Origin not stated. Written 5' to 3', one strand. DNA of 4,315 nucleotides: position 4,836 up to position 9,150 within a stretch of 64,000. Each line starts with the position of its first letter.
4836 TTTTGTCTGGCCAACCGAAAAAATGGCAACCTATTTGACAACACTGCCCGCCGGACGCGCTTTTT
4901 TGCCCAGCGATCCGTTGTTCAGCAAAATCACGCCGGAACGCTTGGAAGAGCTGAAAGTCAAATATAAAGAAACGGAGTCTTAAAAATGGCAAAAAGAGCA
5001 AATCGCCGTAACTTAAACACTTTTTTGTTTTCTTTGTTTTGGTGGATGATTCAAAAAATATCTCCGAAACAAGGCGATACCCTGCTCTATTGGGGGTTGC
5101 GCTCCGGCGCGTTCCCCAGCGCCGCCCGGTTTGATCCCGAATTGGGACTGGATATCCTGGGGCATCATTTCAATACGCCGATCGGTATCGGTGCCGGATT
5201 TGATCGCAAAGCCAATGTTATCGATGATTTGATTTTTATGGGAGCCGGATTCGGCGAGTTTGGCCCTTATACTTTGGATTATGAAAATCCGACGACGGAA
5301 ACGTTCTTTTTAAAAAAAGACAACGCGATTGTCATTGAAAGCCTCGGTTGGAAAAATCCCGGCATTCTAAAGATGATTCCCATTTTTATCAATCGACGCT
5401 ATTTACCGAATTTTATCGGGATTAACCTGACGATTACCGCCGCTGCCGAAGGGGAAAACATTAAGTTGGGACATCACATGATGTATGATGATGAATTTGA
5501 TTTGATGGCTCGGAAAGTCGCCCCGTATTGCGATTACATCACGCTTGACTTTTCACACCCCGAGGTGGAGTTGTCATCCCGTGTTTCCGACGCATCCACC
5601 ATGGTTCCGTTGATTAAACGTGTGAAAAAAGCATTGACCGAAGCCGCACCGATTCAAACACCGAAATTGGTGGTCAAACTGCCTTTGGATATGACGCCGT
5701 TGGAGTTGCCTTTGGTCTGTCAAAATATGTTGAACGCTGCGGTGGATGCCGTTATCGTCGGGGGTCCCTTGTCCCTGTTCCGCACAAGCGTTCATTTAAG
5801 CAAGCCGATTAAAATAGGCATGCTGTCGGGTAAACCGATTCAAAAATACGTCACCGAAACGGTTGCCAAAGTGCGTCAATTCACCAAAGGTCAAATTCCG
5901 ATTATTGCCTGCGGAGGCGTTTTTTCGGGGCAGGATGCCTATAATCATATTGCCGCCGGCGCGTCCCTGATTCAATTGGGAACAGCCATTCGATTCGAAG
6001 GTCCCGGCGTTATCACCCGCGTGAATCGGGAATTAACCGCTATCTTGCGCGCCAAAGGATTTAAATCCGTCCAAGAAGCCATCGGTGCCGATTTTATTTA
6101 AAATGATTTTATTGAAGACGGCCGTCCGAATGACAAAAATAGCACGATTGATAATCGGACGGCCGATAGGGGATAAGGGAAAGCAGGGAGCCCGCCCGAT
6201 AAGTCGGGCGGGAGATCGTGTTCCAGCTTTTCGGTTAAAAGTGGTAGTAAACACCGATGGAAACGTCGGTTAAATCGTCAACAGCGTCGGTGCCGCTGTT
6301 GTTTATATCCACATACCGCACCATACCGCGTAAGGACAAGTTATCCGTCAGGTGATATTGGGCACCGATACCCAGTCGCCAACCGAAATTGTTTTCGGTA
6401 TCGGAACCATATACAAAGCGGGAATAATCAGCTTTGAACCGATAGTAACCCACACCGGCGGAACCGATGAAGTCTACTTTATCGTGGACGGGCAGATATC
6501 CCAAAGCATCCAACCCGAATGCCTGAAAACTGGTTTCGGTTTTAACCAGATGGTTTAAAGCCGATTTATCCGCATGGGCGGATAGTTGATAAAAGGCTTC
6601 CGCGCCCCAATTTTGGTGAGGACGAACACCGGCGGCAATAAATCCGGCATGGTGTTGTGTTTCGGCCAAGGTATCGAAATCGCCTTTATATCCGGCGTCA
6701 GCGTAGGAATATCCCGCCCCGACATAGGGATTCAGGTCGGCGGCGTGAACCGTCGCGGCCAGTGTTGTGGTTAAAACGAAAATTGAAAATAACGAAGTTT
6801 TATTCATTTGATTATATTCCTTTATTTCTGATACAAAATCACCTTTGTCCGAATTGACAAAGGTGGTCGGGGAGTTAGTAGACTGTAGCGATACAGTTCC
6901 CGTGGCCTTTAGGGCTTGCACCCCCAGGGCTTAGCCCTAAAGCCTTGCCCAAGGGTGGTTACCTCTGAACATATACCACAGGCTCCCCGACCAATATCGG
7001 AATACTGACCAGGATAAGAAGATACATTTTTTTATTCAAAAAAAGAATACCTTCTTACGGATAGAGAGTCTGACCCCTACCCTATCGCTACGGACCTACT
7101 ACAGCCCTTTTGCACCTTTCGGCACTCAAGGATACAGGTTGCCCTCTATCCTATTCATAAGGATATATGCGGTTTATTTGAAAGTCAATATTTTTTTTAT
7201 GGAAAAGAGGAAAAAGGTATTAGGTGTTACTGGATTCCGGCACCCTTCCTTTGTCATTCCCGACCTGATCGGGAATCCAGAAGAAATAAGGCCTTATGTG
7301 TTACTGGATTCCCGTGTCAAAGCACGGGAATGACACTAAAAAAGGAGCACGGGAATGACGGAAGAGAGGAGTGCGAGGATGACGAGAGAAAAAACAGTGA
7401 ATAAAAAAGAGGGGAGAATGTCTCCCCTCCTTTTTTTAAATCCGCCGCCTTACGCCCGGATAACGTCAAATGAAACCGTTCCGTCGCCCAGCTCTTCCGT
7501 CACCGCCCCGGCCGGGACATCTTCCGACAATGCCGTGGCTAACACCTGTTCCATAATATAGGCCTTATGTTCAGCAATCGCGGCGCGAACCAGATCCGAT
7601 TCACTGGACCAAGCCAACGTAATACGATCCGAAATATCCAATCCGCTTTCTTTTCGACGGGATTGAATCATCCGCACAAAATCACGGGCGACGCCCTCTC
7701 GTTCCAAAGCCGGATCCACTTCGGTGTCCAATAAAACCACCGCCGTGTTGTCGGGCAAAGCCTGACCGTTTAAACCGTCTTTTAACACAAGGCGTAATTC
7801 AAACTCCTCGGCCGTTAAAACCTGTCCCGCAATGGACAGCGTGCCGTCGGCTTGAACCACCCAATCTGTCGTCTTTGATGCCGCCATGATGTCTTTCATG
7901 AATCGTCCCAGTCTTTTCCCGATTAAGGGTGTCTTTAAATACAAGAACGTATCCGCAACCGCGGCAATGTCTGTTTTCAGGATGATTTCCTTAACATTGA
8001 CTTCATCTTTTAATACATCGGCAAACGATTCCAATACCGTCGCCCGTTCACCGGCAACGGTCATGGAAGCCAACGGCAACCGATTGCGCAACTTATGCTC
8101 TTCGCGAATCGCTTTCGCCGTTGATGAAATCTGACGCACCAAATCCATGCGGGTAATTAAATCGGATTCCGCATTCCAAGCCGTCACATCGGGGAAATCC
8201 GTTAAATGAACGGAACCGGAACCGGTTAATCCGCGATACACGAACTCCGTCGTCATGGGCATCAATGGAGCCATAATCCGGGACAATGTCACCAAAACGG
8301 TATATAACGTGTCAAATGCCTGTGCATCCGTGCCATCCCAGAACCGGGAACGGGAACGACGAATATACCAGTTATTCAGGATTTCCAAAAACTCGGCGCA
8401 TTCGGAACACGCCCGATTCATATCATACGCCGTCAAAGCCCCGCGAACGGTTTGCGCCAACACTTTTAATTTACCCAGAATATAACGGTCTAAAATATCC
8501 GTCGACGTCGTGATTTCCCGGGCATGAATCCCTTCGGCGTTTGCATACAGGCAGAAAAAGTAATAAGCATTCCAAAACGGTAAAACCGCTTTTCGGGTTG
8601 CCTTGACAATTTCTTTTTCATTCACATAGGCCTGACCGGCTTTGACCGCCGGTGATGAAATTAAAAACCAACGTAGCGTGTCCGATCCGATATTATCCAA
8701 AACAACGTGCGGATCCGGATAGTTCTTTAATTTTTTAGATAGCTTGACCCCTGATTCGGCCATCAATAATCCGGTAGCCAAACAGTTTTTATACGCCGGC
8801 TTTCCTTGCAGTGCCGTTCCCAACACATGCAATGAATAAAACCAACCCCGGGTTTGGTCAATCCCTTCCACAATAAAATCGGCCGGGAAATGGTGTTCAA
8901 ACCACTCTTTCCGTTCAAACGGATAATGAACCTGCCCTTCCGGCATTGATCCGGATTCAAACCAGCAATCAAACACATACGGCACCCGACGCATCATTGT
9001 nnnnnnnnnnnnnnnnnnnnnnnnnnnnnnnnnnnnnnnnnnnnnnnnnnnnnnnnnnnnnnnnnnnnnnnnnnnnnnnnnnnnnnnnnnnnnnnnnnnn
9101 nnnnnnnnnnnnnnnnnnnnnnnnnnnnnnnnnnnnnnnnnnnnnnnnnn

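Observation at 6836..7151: About 300 nt of unassigned, highly structured intergenic sequence upstream of an OMP gene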

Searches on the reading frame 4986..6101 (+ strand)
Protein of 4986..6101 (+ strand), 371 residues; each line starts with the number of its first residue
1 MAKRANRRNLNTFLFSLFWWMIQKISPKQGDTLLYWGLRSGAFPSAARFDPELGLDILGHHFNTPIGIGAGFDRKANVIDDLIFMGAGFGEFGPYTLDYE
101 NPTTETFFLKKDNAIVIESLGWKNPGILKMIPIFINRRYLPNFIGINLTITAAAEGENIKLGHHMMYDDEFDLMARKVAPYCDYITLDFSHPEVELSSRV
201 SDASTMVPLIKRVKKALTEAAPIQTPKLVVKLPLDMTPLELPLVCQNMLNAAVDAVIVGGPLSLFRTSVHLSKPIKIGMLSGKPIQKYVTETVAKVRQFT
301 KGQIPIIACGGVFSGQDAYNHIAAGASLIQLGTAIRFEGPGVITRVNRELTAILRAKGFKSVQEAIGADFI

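Call 80: search_protein_families(library=pfam, proteins=[window:4986-6101:+], max_evalue=0.001)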
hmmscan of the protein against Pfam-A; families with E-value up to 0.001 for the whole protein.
window:4986-6101:+ (371 aa): 3 families
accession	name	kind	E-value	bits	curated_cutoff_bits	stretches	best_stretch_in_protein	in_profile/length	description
PF01180.27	DHO_dh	-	6.2e-42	144.2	27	1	55-354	4-291/291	Dihydroorotate dehydrogenase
PF03060.21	NMO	-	0.00017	21.5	28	1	290-334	185-224/331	Nitronate monooxygenase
PF01070.24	FMN_dh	-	0.00026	20.6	24.9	0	291-336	261-306/350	FMN-dependent dehydrogenase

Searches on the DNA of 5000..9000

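Call 51: search_with_rna_model(model_id=R1, source=window, start=5000, end=9000, filters=off, max_evalue=10, show_alignments=2)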
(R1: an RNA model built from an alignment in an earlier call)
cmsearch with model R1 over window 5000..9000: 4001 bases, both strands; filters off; matches with E-value up to 10: 14.
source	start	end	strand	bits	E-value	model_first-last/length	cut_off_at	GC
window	7406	7429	-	12.1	0.091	1-78/78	no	0.54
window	7409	7432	+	10.5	0.23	1-78/78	no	0.58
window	6117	6164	-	7.8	1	1-78/78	no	0.52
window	7011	7058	-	6.7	2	1-78/78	no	0.23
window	6775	6828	-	5.6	3.8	1-78/78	no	0.2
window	6120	6167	+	5.3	4.5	1-78/78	no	0.5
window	5929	5957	+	5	5.2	1-78/78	no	0.52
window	6573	6605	-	4.6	6.4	1-78/78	no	0.55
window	6904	6942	-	4.5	6.8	1-78/78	no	0.62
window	7928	8001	-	4.3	7.6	1-78/78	no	0.42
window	7127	7151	-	4.3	7.7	1-78/78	no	0.52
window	6576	6608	+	4.3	7.9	1-78/78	no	0.61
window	8214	8230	+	4.2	8.2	1-78/78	no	0.47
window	6093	6116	-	4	8.9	14-39/78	no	0.08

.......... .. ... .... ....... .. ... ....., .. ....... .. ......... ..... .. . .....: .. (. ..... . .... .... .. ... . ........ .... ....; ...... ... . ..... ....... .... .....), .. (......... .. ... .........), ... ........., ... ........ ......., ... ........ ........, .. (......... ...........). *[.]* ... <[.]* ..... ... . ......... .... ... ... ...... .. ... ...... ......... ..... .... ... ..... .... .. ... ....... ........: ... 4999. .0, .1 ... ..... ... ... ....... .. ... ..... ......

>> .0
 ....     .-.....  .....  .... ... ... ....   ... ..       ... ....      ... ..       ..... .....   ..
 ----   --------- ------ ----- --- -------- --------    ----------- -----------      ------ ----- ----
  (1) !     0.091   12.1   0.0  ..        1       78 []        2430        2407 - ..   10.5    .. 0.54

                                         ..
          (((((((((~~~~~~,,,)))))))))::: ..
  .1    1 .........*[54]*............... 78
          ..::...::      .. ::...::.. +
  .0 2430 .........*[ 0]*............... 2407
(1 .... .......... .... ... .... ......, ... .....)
